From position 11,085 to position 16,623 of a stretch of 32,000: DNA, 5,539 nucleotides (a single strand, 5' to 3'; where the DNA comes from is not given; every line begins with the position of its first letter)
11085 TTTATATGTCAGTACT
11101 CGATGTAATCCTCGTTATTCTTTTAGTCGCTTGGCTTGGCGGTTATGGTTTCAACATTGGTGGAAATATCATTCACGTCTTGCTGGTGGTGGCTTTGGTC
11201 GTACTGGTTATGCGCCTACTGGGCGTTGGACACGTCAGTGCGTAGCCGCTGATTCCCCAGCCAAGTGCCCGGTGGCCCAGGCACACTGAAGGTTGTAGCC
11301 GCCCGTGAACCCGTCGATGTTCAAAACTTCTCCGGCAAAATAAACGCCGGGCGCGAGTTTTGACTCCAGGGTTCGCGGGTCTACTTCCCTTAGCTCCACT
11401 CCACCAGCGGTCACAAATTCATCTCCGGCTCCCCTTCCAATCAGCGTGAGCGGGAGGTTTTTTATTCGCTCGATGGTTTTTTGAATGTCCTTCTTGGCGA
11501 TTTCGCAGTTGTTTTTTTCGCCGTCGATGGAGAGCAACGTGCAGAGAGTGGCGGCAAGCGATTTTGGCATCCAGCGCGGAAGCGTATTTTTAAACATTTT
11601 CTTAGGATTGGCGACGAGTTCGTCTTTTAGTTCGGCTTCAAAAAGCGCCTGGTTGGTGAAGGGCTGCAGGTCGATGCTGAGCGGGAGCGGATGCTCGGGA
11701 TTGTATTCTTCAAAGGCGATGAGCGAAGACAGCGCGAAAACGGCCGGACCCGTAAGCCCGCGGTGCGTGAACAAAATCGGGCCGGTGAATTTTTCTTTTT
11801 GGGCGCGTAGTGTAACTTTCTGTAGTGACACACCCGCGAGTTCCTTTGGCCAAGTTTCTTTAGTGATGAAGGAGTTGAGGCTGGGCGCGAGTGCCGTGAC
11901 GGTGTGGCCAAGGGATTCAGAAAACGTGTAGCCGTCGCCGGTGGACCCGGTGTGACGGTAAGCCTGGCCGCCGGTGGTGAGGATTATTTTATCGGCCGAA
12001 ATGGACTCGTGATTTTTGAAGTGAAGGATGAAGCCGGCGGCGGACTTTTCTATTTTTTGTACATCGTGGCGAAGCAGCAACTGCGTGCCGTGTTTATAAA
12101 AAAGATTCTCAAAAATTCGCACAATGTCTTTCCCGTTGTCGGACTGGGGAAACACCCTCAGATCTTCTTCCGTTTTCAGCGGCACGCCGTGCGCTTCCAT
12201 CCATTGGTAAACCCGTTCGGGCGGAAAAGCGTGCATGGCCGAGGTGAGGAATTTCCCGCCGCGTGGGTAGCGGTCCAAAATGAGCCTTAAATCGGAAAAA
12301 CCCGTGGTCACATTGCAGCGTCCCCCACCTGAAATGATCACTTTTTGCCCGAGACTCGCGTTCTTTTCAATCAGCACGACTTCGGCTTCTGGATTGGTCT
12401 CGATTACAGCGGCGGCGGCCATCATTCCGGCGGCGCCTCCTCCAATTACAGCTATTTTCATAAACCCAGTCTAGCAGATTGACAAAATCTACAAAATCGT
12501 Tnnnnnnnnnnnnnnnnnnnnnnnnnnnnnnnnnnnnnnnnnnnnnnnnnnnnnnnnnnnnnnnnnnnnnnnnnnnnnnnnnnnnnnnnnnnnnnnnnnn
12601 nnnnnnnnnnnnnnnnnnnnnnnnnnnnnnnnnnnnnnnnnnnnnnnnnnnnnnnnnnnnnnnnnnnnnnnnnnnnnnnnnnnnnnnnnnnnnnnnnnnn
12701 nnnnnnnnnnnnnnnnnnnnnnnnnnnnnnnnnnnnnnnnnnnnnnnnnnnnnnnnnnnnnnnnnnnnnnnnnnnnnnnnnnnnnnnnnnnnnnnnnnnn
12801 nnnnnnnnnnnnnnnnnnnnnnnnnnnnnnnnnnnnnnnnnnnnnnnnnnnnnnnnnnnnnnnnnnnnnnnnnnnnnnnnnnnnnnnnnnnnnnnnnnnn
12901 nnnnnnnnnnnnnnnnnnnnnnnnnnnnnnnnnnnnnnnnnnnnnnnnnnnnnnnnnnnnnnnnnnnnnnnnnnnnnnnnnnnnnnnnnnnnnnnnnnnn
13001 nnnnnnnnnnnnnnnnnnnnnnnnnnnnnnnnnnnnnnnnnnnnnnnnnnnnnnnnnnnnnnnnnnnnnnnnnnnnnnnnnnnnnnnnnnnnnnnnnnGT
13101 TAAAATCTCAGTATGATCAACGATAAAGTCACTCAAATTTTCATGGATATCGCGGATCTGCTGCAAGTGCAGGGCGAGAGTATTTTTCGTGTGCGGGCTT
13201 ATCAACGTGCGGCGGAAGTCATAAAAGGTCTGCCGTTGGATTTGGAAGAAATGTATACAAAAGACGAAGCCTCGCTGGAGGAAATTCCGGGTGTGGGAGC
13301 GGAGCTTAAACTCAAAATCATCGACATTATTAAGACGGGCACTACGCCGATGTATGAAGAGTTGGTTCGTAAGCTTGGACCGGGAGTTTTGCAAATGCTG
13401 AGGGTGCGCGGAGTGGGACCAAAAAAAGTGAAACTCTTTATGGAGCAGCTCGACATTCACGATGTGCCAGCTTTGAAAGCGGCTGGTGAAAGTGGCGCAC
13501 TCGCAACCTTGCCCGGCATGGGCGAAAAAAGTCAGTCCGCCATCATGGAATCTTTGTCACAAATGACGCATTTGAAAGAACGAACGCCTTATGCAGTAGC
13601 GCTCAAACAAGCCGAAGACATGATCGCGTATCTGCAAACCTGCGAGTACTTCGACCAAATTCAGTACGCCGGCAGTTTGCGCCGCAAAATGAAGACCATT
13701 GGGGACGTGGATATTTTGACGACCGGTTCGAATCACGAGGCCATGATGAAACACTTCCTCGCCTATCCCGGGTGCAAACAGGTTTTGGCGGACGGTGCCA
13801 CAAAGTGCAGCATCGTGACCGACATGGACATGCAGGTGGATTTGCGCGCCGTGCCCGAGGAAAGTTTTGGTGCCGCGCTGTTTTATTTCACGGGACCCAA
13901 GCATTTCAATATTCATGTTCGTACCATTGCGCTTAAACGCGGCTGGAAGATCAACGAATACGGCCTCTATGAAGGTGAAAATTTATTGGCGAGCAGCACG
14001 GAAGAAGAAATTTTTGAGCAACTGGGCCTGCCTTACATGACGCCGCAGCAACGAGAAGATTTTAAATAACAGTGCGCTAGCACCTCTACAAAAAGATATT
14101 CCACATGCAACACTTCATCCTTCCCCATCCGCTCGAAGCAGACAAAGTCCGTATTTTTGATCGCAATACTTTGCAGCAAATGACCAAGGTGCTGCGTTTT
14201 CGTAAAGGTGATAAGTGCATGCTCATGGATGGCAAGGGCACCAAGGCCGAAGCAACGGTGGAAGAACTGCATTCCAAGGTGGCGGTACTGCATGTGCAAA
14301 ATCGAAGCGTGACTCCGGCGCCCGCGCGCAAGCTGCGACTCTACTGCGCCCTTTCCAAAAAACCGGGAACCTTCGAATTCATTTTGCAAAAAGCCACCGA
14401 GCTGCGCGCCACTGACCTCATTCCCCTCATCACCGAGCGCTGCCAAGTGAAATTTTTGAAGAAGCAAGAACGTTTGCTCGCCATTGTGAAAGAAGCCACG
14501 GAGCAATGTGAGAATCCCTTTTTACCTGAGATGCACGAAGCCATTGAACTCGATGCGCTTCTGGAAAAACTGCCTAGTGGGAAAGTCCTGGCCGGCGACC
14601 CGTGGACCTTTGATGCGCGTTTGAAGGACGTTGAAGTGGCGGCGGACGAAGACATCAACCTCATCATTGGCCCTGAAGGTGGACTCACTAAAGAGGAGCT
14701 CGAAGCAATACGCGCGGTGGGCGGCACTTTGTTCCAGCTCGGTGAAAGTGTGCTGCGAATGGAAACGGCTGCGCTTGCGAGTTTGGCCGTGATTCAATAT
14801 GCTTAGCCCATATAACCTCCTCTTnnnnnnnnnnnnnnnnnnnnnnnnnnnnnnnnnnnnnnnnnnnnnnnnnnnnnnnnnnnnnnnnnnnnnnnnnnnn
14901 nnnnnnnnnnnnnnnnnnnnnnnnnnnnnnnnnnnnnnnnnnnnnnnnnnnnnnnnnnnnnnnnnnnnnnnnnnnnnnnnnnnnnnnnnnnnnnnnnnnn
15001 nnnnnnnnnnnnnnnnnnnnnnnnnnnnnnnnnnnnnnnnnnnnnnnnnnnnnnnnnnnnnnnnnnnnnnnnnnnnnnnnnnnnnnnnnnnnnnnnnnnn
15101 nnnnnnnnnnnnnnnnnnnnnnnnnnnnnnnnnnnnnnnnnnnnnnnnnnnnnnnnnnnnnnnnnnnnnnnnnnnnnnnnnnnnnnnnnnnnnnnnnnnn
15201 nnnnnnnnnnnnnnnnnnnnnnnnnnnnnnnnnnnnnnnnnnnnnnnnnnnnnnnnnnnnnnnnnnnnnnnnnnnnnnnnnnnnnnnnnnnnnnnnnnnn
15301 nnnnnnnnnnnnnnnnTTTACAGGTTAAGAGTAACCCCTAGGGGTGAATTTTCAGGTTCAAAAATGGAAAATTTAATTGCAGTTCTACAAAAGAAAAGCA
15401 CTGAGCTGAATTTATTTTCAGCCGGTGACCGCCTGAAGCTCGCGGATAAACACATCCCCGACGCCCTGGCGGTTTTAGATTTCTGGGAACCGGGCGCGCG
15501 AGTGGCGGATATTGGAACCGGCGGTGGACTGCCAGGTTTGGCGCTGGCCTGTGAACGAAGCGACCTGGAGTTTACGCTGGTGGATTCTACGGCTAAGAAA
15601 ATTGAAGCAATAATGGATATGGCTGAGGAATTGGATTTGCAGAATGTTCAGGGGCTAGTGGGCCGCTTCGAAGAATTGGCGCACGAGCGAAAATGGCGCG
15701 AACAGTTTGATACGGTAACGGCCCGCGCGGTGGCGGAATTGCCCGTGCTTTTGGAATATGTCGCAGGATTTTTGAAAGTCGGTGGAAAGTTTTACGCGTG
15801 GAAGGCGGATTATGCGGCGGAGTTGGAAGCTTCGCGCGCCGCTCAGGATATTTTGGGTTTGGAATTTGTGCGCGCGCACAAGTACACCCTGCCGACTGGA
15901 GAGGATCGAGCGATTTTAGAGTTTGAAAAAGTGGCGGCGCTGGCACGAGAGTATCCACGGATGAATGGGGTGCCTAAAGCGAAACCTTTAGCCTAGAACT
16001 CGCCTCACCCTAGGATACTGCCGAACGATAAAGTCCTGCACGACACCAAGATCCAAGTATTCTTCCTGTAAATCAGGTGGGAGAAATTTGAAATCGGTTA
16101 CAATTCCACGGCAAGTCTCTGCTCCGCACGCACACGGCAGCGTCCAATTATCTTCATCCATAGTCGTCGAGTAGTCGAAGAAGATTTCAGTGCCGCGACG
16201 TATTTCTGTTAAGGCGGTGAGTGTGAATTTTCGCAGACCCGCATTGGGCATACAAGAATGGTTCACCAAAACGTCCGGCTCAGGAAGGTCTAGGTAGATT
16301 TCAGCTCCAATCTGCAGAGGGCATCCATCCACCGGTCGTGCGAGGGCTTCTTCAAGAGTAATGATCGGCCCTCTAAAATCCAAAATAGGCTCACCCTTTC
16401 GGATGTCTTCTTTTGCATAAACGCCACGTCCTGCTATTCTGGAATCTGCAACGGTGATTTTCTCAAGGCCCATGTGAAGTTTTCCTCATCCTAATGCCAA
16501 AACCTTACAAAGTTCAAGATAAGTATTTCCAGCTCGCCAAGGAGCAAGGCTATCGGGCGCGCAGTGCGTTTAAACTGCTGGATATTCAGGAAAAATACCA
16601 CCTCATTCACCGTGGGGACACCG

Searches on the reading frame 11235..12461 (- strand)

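Call 6: search_protein_families(library=pfam, proteins=[window:11235-12461:-], max_evalue=0.01)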
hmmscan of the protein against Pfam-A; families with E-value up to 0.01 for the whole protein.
window:11235-12461:- (408 aa): 14 families
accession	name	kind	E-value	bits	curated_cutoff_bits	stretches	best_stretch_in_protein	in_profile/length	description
PF03486.20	HI0933_like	-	9.7e-80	268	50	1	2-403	2-243/244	HI0933-like protein Rossmann domain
PF22780.1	HI0933_like_1st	-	2.6e-25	89.6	27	1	193-343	2-157/165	HI0933-like protein barrel and H2TH domain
PF07992.20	Pyr_redox_2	-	5.2e-09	36.4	26.1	1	1-175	1-118/291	Pyridine nucleotide-disulphide oxidoreductase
PF13454.12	NAD_binding_9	-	1.6e-08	35.1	21.8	1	4-165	1-154/155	FAD-NAD(P)-binding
PF00890.30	FAD_binding_2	-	1.4e-05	24.9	20.4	1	3-52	2-49/414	FAD binding domain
PF01266.30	DAO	-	1.9e-05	24.8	27.9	0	2-38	1-35/353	FAD dependent oxidoreductase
PF01134.28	GIDA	-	3.6e-05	23.4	22.1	0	356-407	341-385/391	Glucose inhibited division protein A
PF13738.12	Pyr_redox_3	-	5.7e-05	22.9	30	0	109-165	79-134/305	Pyridine nucleotide-disulphide oxidoreductase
PF01593.30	Amino_oxidase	-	0.00037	20.3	19.8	1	122-169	213-260/443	Flavin containing amine oxidoreductase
PF00070.33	Pyr_redox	-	0.0005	21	22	0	2-37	1-34/82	Pyridine nucleotide-disulphide oxidoreductase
PF13450.12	NAD_binding_8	-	0.00051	20.7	21.9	1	5-38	1-32/68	NAD(P)-binding Rossmann-like domain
PF04820.20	Trp_halogenase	-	0.002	17.5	21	1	2-34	1-35/458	Tryptophan halogenase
PF01946.23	Thi4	-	0.0057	16.3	26.2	1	2-41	19-57/235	Thi4 family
PF05834.18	Lycopene_cycl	-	0.0087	15.6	23.4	0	3-37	2-36/380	Lycopene cyclase protein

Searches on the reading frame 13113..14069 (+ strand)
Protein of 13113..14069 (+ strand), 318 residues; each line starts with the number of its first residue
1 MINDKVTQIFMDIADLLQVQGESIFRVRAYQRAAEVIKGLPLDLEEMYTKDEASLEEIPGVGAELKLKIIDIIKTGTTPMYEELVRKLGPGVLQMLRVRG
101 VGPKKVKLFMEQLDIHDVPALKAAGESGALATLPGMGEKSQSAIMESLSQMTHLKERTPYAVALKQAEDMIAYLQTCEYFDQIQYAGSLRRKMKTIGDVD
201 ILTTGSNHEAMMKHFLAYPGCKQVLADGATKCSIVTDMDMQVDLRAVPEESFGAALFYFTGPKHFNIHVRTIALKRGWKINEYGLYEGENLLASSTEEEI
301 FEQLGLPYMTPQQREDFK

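Call 6: search_protein_families(library=pfam, proteins=[window:13113-14069:+], max_evalue=0.01)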
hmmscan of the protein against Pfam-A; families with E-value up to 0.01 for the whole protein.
window:13113-14069:+ (318 aa): 5 families
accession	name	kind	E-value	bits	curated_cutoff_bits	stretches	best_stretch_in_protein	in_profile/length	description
PF14791.11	DNA_pol_B_thumb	-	1.7e-23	82.6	25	1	255-315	1-63/63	DNA polymerase beta thumb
PF14716.13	HHH_8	-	4.6e-18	65.8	30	1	2-77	2-72/73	Helix-hairpin-helix domain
PF14520.12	HHH_5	-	3.9e-10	40.5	27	1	94-148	3-55/57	Helix-hairpin-helix domain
PF00633.29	HHH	-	1.5e-05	25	24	0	130-146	13-29/30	Helix-hairpin-helix motif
PF14792.12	DNA_pol_B_palm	-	0.00059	20.5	25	1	181-211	25-55/113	DNA polymerase beta palm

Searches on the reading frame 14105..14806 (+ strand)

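Call 5: search_protein_families(library=pfam, proteins=[window:14105-14806:+], max_evalue=0.01)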
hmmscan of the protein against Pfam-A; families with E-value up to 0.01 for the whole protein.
window:14105-14806:+ (233 aa): 2 families
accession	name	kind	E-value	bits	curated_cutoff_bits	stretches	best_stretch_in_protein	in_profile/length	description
PF04452.19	Methyltrans_RNA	-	2.1e-38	131.9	23.9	1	76-231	6-165/165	RNA methyltransferase domain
PF20260.4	PUA_4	-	1.2e-07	32.1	23.9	1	26-56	9-39/48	RNA methyltransferase PUA domain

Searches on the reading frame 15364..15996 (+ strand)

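Call 5: search_protein_families(library=pfam, proteins=[window:15364-15996:+], max_evalue=0.01)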
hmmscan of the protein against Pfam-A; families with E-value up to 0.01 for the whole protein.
window:15364-15996:+ (210 aa): 5 families
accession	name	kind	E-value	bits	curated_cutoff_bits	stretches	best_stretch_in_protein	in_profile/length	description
PF02527.21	GidB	-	4.4e-36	124.4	27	1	1-167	5-169/184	rRNA small subunit methyltransferase G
PF13847.12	Methyltransf_31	-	7e-10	39.2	27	1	43-155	3-119/145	Methyltransferase domain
PF13649.12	Methyltransf_25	-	3.5e-05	24.9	27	1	47-141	1-97/97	Methyltransferase domain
PF08242.18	Methyltransf_12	-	0.0013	19.9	30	1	49-141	2-96/98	Methyltransferase domain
PF05175.20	MTS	-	0.0074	16.4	23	1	44-96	32-84/170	Methyltransferase small domain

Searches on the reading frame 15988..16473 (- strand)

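Call 5: search_protein_families(library=pfam, proteins=[window:15988-16473:-], max_evalue=0.01)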
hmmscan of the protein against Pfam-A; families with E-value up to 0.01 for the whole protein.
window:15988-16473:- (161 aa): 1 family
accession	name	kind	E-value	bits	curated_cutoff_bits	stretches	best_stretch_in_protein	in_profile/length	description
PF00856.33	SET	-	7.7e-12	46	22.4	1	15-102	1-105/105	SET domain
